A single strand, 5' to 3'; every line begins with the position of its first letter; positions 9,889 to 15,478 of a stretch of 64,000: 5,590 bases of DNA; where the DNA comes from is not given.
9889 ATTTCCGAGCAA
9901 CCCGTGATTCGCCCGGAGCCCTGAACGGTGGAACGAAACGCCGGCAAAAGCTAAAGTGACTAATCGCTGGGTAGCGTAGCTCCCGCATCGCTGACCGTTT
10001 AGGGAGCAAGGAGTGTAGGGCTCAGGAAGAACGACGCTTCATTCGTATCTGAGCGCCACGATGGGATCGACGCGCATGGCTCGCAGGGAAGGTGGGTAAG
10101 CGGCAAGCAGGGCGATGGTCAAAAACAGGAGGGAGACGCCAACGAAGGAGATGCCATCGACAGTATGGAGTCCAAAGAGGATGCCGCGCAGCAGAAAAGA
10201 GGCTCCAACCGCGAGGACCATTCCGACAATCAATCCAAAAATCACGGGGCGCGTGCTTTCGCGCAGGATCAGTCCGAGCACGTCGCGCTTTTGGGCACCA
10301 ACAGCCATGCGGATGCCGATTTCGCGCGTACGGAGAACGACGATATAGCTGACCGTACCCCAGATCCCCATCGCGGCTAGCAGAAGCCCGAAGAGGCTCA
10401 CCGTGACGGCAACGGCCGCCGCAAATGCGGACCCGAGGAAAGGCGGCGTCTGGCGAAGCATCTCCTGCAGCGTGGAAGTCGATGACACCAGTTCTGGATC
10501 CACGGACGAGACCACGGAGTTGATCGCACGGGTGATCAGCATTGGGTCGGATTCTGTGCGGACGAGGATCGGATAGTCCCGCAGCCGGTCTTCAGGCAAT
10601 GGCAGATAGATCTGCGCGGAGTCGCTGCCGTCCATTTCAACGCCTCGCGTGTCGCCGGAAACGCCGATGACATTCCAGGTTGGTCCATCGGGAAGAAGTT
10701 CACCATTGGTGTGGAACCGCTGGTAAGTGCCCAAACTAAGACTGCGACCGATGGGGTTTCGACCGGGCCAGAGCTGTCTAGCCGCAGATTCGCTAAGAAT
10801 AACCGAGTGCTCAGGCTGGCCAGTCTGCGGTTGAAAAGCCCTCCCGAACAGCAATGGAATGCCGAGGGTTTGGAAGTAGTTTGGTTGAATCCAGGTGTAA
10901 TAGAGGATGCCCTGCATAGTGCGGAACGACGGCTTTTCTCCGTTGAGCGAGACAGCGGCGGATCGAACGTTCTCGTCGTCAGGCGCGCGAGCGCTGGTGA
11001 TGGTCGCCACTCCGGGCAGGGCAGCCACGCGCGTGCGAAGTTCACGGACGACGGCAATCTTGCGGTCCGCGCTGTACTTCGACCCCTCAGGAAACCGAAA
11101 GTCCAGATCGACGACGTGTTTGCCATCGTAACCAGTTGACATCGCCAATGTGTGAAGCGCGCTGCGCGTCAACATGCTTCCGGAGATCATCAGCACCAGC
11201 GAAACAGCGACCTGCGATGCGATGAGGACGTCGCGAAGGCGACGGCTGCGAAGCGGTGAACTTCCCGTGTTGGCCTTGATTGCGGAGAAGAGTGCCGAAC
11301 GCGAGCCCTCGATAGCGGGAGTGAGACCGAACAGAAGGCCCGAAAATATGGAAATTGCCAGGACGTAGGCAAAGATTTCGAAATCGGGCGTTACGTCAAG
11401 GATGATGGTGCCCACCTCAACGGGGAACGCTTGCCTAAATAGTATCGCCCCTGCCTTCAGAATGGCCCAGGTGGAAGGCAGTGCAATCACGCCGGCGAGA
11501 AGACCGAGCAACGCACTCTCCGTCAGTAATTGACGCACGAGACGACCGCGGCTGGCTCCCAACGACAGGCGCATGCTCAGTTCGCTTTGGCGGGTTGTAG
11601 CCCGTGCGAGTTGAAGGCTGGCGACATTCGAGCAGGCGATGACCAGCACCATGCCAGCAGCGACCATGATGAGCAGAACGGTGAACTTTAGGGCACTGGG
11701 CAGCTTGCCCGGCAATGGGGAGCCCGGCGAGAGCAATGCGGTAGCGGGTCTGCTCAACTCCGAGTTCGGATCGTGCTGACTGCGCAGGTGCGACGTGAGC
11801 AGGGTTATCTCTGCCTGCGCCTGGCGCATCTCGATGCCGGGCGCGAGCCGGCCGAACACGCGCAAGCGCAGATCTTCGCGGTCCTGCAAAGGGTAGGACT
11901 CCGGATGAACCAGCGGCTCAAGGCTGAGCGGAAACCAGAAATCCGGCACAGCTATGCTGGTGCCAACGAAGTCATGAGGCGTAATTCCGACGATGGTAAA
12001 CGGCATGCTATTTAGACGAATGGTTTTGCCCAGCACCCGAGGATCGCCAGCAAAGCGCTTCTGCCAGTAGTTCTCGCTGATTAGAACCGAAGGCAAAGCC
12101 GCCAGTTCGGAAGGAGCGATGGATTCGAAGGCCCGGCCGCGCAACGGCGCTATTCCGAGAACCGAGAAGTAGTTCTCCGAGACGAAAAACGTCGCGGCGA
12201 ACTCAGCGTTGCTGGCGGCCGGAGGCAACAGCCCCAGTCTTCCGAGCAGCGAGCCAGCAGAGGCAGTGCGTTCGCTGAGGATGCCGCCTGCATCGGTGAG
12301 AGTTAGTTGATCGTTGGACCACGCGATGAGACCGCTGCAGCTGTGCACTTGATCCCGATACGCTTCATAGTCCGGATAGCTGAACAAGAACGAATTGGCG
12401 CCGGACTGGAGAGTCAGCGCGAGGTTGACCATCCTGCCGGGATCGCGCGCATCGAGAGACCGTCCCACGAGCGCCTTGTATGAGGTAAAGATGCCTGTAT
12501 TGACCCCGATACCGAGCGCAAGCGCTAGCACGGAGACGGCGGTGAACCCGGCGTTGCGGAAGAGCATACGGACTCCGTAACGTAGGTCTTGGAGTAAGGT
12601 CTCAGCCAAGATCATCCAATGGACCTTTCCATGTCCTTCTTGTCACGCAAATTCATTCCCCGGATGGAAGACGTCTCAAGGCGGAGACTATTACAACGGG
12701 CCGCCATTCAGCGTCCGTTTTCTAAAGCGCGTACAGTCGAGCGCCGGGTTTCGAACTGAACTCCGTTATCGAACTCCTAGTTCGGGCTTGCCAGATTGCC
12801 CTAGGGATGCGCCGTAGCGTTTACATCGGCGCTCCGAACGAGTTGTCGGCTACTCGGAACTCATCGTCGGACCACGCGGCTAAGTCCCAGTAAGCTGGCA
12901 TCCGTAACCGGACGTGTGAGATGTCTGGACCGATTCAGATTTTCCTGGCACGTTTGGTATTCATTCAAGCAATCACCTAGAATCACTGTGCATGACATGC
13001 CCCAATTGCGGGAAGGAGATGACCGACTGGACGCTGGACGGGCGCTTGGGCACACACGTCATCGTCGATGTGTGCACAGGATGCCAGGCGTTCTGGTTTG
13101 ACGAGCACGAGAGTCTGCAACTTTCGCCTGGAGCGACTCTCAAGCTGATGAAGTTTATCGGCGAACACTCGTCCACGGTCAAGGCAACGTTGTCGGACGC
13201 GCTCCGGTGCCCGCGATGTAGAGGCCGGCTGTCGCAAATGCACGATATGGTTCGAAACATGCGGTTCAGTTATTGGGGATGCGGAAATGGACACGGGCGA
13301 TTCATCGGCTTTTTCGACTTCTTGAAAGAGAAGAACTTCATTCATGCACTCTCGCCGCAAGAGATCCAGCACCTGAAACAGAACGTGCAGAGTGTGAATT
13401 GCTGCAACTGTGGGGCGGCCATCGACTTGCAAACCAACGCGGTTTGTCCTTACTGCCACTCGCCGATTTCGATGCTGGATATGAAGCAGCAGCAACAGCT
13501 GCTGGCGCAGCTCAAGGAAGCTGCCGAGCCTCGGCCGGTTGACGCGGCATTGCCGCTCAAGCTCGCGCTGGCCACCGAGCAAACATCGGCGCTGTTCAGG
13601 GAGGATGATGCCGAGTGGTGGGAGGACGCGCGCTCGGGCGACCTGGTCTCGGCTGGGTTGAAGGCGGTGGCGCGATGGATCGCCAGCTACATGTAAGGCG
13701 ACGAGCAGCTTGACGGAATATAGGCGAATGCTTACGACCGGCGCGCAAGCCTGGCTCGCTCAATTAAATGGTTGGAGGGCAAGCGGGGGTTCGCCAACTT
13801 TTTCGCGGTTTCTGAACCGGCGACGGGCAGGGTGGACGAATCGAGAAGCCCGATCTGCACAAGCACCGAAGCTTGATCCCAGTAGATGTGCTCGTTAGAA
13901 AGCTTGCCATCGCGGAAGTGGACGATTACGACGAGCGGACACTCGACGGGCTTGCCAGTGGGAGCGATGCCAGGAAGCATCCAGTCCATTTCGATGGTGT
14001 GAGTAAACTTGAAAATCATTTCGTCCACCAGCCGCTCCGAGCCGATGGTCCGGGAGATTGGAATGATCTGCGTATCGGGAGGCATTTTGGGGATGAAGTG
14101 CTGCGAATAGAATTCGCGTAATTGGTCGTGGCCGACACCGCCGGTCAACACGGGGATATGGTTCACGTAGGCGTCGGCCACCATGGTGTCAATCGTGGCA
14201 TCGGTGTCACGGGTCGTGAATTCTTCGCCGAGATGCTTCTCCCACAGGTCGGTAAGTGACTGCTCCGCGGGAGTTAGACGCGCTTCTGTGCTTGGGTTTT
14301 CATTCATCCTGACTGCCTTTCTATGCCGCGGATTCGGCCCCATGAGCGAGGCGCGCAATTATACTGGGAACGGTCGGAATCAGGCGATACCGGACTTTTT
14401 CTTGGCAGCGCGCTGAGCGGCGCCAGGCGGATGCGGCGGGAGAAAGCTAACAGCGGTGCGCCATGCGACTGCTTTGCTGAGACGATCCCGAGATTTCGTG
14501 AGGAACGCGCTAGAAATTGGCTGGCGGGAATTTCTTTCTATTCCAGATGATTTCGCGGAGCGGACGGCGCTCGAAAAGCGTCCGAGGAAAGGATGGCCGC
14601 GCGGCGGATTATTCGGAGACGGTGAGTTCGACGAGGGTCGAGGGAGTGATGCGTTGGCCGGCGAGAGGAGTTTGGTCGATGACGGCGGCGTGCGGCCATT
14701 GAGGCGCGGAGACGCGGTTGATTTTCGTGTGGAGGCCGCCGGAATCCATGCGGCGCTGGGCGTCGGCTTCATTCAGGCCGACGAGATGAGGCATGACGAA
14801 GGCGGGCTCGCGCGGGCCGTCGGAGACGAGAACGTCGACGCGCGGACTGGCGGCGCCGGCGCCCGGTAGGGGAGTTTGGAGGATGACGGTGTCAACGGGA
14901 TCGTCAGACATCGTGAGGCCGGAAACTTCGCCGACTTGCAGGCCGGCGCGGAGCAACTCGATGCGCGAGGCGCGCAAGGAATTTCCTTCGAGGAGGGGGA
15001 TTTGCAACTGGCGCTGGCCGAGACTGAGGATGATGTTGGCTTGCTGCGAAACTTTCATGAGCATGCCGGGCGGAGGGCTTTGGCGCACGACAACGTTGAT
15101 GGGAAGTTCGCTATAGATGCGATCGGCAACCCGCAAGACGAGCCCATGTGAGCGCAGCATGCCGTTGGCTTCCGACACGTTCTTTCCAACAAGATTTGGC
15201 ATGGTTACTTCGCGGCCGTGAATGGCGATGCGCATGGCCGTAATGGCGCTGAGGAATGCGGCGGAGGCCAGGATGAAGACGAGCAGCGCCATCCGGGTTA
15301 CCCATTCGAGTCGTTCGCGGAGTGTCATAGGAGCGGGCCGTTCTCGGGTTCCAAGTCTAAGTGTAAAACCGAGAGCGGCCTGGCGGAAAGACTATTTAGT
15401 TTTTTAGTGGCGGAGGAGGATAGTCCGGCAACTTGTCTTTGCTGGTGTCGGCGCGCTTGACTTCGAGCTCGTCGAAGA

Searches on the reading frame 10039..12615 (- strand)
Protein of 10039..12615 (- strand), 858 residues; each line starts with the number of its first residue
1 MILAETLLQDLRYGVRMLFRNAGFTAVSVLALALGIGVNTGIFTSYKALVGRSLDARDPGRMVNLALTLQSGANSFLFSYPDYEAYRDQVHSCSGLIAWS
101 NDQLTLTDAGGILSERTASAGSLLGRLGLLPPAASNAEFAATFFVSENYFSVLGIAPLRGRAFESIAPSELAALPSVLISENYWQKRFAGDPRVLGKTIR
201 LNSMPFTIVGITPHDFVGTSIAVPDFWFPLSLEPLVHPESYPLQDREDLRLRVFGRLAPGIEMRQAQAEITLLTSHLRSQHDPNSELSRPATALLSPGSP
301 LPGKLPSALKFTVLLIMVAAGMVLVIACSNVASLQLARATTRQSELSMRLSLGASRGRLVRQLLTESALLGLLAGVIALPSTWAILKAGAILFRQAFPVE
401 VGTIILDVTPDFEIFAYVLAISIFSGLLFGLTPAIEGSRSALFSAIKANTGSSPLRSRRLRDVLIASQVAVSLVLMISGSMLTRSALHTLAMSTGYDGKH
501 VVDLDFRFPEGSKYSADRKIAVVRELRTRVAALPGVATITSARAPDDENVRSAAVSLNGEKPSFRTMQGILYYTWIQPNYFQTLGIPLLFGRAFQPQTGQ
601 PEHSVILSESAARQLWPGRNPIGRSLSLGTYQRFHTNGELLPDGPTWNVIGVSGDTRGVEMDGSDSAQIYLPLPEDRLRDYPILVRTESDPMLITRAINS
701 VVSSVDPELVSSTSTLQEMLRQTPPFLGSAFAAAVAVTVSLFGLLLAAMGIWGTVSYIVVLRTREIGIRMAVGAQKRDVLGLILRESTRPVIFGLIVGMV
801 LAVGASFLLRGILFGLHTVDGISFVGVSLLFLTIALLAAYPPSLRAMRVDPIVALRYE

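Call 37: search_protein_families(library=pfam, proteins=[window:10039-12615:-], max_evalue=0.001)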
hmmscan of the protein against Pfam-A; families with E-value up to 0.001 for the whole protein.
window:10039-12615:- (858 aa): 2 families
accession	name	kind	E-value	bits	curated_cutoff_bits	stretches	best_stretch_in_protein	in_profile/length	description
PF12704.14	MacB_PCD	-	6.1e-29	102.2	27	2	25-271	1-205/207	MacB-like periplasmic core domain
PF02687.27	FtsX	-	2.4e-22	79.7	25.5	2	738-851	2-120/120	FtsX-like permease C-terminal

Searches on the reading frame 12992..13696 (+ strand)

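Call 37: search_protein_families(library=pfam, proteins=[window:12992-13696:+], max_evalue=0.001)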
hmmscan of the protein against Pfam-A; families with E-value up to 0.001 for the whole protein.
window:12992-13696:+ (234 aa): 3 families
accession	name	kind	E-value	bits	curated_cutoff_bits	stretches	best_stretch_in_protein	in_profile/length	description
PF12773.13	DZR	-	0.00025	21.6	27.3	0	136-159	14-34/45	Double zinc ribbon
PF13453.11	Zn_ribbon_TFIIB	-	0.0003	20.6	22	0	2-40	1-34/41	Transcription factor zinc-finger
PF03966.22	Trm112p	-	0.00036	20.8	22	0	65-84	2-19/40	Trm112p-like protein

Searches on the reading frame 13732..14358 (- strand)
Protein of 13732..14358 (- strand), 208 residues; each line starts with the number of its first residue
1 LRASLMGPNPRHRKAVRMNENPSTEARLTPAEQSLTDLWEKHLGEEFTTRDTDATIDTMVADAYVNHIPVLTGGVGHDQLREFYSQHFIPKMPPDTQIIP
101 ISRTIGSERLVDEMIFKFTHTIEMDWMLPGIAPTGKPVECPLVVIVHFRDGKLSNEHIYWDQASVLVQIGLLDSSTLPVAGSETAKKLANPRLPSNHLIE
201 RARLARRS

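Call 37: search_protein_families(library=pfam, proteins=[window:13732-14358:-], max_evalue=0.001)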
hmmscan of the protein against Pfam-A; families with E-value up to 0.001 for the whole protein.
window:13732-14358:- (208 aa): 2 families
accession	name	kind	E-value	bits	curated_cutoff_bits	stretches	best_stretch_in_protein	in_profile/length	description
PF07366.18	SnoaL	-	6.2e-10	39.4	28.4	1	48-169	12-126/126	SnoaL-like polyketide cyclase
PF12680.13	SnoaL_2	-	4.9e-08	33.9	27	1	45-153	6-99/102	SnoaL-like domain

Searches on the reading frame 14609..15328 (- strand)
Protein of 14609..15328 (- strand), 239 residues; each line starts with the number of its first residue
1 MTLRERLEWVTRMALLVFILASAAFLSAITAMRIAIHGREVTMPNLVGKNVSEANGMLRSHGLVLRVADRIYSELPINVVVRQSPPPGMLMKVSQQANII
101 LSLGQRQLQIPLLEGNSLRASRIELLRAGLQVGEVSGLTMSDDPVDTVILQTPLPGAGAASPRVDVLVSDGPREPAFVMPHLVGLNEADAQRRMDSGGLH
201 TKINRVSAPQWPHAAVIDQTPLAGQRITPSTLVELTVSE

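Call 37: search_protein_families(library=pfam, proteins=[window:14609-15328:-], max_evalue=0.001)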
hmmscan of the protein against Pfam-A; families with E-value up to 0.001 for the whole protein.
window:14609-15328:- (239 aa): 1 family
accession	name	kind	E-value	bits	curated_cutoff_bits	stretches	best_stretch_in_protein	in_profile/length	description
PF03793.24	PASTA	-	6.1e-22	77.8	23.2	2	41-96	1-57/64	PASTA domain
